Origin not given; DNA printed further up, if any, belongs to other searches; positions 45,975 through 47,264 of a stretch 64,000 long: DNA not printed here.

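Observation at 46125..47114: Orphan m5C methyltransferase gene carries a second 255-codon frame that also reads as methyltransferase-like protein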

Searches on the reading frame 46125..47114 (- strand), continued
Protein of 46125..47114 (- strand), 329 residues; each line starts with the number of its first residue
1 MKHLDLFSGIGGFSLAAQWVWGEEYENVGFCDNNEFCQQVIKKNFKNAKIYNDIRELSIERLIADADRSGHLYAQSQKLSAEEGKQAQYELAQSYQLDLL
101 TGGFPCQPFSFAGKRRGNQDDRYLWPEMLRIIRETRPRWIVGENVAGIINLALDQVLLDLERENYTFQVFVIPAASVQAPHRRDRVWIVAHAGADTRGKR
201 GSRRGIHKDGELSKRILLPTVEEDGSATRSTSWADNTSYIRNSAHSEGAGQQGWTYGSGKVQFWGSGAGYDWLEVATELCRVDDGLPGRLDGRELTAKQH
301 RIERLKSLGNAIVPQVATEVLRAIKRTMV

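Call 69: predict_structure(alignment_id=A4)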
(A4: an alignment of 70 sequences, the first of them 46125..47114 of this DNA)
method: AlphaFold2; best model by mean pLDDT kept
length: 329 residues; sequences in the alignment: 70
mean_pLDDT: 66.7   pTM: 0.67
mean pLDDT of the five models: 66.7, 66.6, 66.1, 64.8, 63.8
residues with pLDDT >= 90: 81; 70-90: 97; 50-70: 51; < 50: 100
segments of 3 or more residues with pLDDT < 50: 108-119, 196-270, 279-287
pLDDT, mean of each block of 10 residues (from residue 1): 90 92 93 86 87 89 74 58 72 85 68 42 82 94 87 89 93 65 85 61 33 29 27 27 29 30 35 50 47 63 70 84 89
secondary structure, 60 per line:
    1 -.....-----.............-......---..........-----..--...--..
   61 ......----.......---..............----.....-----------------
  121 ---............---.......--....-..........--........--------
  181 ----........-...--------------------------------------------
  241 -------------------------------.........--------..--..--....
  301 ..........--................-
elements in order: E2-6 H12-24 E26-31 H35-44 H59-66 H71-77 H81-94 E99-103 H124-135 E139-145 H148-151 H153-162 E165-172 E185-192 H272-280 H297-310 H313-328

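Call 72: find_encoding_contigs(protein=P0121, flank=6000, max_places=2)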
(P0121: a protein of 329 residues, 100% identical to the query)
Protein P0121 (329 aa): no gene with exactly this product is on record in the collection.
